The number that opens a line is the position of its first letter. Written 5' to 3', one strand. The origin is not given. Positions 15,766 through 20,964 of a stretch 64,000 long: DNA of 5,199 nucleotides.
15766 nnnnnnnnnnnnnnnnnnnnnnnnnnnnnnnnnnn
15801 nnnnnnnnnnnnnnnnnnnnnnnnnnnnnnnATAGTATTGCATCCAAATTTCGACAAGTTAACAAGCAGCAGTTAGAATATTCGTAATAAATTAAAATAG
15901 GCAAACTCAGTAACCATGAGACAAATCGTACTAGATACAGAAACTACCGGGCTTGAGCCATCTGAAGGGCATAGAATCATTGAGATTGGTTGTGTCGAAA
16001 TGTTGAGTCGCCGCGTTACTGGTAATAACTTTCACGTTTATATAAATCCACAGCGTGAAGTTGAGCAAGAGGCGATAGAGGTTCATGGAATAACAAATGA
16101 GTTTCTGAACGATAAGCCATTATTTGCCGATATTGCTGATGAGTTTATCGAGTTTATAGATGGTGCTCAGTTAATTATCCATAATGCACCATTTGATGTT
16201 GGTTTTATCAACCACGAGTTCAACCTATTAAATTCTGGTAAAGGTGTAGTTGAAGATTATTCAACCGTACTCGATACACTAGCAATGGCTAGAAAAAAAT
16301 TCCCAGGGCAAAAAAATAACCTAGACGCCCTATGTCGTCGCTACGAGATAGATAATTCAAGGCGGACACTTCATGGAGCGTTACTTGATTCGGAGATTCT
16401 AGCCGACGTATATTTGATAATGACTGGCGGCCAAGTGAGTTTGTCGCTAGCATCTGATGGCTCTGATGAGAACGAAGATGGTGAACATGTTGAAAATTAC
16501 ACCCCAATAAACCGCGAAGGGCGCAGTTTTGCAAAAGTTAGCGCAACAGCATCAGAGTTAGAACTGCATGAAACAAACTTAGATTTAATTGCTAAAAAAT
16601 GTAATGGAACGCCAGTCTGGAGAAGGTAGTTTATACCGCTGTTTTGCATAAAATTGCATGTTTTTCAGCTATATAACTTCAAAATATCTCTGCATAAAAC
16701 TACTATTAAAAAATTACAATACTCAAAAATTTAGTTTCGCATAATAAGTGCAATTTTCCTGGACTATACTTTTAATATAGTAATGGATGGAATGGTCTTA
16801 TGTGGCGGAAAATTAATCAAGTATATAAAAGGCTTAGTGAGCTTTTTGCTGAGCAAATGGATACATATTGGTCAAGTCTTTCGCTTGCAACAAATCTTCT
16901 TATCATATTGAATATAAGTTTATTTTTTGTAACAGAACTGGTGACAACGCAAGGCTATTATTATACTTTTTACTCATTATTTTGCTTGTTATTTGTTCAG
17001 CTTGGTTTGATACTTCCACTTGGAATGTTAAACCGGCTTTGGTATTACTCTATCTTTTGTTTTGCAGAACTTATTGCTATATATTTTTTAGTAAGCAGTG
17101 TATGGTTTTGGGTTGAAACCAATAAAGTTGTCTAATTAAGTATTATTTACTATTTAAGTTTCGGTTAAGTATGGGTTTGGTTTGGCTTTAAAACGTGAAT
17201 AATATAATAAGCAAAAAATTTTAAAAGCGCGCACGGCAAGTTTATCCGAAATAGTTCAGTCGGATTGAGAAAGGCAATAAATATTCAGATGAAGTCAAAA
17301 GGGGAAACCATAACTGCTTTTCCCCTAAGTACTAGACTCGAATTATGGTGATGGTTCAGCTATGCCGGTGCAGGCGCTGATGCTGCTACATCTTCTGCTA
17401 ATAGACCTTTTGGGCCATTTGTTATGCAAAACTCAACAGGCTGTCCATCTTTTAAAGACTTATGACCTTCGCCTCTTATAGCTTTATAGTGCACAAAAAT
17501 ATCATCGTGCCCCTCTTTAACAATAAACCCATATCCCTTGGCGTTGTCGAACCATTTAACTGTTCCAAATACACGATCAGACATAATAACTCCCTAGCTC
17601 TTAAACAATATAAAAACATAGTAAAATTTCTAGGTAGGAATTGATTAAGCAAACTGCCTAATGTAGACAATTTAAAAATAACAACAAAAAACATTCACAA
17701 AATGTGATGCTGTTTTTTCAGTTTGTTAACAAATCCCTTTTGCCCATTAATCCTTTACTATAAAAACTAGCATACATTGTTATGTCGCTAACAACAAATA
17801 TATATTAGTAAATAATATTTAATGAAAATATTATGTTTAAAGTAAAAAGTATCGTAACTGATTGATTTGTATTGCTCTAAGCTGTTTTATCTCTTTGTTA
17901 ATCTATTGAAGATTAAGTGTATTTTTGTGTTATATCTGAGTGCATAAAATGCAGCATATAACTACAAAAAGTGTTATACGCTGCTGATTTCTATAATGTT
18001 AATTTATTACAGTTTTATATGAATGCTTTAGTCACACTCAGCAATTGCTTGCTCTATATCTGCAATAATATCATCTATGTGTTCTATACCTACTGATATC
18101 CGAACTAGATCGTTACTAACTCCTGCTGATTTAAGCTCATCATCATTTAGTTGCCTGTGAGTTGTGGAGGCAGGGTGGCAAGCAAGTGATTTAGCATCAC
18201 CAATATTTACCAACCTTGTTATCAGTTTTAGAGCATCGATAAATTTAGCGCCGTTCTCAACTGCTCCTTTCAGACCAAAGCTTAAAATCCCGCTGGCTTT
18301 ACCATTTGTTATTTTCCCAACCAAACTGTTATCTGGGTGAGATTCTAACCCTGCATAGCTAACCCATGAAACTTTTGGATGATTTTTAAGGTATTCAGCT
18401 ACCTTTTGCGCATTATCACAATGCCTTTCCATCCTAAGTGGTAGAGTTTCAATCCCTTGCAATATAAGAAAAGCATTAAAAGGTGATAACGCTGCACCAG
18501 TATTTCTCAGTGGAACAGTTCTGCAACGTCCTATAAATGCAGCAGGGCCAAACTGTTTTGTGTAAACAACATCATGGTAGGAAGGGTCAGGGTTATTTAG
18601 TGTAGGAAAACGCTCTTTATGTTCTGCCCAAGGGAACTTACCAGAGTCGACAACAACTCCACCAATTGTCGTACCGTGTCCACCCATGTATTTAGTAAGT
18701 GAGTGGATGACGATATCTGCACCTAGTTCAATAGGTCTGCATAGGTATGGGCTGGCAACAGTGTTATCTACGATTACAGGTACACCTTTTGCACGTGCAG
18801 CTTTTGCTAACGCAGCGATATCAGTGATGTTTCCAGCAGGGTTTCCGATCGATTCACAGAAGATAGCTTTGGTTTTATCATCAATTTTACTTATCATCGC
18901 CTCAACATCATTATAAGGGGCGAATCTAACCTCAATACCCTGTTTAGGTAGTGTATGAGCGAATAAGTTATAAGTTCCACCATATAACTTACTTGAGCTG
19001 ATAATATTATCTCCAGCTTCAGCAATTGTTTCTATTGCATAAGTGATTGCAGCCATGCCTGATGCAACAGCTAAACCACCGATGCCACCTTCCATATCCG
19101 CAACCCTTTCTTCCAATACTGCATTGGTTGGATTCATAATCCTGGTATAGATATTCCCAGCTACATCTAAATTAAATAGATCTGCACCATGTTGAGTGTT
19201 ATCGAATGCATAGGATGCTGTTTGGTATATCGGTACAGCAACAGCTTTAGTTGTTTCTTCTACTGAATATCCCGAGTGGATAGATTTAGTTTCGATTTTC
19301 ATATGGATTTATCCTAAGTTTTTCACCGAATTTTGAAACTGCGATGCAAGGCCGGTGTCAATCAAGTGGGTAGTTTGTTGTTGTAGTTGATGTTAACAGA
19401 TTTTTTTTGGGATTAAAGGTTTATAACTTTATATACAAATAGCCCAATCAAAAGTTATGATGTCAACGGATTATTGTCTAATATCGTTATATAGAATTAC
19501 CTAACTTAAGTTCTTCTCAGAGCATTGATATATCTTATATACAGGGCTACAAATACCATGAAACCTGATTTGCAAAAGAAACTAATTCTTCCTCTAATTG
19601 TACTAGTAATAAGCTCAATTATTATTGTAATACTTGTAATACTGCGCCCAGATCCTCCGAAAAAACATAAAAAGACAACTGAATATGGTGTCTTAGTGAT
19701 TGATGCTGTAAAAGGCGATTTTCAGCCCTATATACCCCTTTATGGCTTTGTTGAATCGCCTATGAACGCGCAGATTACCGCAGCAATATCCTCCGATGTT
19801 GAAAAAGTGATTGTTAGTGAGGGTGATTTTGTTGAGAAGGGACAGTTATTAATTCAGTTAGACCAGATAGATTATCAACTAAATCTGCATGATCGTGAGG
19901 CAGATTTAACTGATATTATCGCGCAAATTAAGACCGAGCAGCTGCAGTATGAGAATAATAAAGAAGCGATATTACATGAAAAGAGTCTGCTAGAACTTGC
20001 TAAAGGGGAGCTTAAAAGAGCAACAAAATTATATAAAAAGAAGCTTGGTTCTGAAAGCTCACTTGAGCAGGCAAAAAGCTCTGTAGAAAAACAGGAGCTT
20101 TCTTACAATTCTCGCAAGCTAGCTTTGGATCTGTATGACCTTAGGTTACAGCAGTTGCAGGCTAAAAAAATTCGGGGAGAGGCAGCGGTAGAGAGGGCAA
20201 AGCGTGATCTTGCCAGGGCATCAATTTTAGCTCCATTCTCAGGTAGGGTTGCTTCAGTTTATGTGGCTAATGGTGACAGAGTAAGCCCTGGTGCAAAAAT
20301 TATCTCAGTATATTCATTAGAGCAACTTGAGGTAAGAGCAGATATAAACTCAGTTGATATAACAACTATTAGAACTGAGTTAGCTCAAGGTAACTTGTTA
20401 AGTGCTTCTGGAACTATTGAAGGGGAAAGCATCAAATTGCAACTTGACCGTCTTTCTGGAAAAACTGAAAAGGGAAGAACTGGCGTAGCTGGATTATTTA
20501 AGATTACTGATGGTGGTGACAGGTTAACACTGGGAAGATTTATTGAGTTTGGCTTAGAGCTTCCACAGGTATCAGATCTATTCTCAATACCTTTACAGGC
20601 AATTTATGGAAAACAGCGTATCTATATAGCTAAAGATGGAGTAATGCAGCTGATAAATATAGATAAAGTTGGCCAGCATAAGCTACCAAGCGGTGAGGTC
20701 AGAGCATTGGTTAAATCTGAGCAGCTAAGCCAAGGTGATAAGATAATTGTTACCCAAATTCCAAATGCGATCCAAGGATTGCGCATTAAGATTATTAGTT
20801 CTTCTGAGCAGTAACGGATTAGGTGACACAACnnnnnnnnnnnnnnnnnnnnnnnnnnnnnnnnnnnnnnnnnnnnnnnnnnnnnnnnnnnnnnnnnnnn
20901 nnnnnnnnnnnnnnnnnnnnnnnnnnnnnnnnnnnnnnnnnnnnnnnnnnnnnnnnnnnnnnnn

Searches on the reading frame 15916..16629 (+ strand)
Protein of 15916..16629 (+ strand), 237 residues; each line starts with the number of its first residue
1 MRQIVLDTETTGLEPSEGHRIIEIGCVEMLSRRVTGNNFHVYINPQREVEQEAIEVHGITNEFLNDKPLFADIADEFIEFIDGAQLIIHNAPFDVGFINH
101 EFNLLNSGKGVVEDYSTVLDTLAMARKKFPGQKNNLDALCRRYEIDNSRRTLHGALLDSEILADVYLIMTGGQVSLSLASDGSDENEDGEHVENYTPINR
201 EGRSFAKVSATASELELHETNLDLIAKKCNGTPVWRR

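Call 5: search_protein_families(library=pfam, proteins=[window:15916-16629:+], max_evalue=0.001)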
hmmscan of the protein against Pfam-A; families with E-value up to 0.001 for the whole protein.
window:15916-16629:+ (237 aa): 2 families
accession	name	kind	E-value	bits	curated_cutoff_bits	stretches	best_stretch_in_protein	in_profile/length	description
PF00929.31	RNase_T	-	8.3e-40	137.4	24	1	4-166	1-164/164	Exonuclease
PF13482.12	RNase_H_2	-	3.1e-05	24.4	22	1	6-154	3-124/165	RNase_H superfamily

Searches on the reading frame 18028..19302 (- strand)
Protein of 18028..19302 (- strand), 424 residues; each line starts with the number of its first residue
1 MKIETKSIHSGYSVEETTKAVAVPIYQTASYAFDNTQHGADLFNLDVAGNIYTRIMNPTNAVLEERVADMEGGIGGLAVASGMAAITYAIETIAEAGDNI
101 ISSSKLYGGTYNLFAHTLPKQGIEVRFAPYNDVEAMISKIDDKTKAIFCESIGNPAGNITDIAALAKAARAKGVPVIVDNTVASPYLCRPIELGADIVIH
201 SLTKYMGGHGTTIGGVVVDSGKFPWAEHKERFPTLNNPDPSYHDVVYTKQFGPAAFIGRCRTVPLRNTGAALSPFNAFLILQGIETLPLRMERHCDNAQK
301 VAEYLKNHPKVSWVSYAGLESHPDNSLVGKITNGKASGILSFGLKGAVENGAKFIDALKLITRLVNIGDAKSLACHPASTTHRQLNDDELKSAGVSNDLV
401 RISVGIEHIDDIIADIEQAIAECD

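Call 5: search_protein_families(library=pfam, proteins=[window:18028-19302:-], max_evalue=0.001)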
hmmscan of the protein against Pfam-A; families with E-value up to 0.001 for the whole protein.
window:18028-19302:- (424 aa): 4 families
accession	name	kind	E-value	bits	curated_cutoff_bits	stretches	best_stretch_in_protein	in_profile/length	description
PF01053.26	Cys_Met_Meta_PP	-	4.7e-139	463.6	27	1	4-420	1-380/381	Cys/Met metabolism PLP-dependent enzyme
PF00155.27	Aminotran_1_2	-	5e-10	39.5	19.7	1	64-220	48-235/361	Aminotransferase class I and II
PF00266.25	Aminotran_5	-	4.4e-08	32.9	21.5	1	84-213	75-210/371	Aminotransferase class-V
PF01041.23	DegT_DnrJ_EryC1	-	2e-06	27.8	19.8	1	57-181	23-147/360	DegT/DnrJ/EryC1/StrS aminotransferase family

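Call 64: list_cluster_members(proteins=[window:18028-19302:-, window:26682-27527:+, window:6201-7898:+, window:13045-14352:+, window:2512-2883:+])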
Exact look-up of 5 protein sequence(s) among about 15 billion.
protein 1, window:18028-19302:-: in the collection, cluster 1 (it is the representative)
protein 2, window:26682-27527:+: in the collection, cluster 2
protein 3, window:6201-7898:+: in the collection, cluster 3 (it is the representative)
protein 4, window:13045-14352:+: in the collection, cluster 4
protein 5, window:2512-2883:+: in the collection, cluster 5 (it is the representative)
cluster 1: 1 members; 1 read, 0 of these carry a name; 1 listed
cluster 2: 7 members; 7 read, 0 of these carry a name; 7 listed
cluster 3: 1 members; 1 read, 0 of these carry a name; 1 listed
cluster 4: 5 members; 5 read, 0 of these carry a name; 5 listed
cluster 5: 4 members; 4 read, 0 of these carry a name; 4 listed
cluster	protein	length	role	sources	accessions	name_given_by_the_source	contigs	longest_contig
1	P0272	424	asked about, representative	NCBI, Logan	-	-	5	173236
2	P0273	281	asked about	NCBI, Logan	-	-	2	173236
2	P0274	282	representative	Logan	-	-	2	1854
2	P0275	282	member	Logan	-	-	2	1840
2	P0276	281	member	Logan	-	-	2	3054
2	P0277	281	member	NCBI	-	-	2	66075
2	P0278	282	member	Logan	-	-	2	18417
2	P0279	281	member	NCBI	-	-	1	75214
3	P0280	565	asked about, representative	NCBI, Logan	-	-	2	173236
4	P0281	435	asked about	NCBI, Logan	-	-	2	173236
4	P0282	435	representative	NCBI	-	-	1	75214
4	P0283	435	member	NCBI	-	-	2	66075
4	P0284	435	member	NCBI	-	-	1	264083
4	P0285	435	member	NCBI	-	-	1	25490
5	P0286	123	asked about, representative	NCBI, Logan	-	-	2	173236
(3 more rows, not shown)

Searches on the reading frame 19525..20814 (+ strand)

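Call 5: search_protein_families(library=pfam, proteins=[window:19525-20814:+], max_evalue=0.001)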
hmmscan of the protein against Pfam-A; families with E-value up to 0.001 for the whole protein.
window:19525-20814:+ (429 aa): 4 families
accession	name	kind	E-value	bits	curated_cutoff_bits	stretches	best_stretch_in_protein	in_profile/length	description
PF13533.13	Biotin_lipoyl_2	-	1.3e-11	44.4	29.8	2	83-113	2-32/32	Biotin-lipoyl like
PF16576.10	HlyD_D23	-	1.4e-11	44.5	30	1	138-284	31-161/214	Barrel-sandwich domain of CusB or HlyD membrane-fusion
PF13437.12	HlyD_3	-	2.2e-10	41.7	22.2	1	234-320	2-85/106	HlyD family secretion protein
PF00364.28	Biotin_lipoyl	-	2.4e-06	27.7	22.1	0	79-112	6-36/73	Biotin-requiring enzyme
